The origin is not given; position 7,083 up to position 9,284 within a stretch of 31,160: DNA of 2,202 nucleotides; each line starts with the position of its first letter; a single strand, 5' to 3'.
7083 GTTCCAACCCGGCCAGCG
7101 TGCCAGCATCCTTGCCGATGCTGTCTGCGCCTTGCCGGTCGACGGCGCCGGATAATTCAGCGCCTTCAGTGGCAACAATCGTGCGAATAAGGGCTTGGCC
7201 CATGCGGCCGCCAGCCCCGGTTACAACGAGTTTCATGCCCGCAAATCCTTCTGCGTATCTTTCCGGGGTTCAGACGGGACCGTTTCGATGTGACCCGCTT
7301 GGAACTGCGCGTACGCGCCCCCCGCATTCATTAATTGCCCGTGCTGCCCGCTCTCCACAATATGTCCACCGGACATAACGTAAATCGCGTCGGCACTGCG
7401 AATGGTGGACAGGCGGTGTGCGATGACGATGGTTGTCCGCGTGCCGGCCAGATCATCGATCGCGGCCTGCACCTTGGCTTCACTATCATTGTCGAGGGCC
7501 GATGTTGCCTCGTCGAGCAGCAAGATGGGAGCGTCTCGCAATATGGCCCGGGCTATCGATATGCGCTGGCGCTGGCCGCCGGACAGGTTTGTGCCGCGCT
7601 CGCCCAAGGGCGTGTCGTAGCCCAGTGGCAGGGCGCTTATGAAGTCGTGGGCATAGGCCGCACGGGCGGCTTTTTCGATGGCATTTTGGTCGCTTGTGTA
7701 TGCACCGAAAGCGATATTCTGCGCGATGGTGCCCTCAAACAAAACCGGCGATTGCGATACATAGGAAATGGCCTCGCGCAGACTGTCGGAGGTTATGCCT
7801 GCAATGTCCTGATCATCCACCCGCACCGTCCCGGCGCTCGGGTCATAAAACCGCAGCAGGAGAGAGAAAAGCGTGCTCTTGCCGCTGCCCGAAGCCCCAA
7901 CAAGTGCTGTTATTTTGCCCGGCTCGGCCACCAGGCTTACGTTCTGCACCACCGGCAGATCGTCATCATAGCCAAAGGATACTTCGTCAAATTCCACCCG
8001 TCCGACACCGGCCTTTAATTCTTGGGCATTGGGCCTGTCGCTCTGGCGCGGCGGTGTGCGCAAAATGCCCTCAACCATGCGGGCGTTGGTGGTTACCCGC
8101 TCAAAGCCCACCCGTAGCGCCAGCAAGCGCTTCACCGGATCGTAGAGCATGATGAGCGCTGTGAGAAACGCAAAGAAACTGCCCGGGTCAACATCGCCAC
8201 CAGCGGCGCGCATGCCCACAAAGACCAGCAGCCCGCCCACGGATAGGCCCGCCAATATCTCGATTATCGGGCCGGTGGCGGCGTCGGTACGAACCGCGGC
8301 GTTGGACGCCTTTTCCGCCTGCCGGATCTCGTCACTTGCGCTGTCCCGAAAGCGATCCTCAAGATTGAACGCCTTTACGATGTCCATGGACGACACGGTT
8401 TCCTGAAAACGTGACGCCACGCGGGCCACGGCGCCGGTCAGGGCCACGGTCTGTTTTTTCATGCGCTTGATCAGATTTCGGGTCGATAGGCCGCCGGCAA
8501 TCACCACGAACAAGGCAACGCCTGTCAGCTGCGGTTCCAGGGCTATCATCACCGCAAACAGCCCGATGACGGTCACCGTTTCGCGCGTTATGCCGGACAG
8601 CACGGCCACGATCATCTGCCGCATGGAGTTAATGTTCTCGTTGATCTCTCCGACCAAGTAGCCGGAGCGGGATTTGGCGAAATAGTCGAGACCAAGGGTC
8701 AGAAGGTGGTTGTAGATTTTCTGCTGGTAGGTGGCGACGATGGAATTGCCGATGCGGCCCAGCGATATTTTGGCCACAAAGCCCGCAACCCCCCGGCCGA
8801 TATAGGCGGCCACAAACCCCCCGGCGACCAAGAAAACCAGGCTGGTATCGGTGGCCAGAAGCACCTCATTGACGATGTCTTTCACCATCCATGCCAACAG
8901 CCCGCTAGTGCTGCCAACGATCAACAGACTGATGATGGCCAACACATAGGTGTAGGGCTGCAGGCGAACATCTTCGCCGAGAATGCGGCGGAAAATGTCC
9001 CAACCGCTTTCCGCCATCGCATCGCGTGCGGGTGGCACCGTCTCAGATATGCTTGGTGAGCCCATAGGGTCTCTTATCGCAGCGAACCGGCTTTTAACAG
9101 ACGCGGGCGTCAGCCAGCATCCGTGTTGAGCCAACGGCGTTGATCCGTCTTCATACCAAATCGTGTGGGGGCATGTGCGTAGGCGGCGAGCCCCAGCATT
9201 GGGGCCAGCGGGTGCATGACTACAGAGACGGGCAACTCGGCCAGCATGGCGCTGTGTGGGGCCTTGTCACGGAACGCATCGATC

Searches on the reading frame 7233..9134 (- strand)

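Call 33: search_protein_families(library=pfam, proteins=[window:7233-9134:-], max_evalue=0.00001)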
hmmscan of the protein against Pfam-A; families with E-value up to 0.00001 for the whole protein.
window:7233-9134:- (633 aa): 3 families
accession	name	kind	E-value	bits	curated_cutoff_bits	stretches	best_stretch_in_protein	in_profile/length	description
PF00005.33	ABC_tran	-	2.7e-34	119.2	25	1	396-545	1-137/137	ABC transporter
PF00664.28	ABC_membrane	-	9.4e-33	114.5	28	1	64-333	2-273/274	ABC transporter transmembrane region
PF02463.25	SMC_N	-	7.7e-09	35.7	40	1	516-587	136-211/220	RecF/RecN/SMC N terminal domain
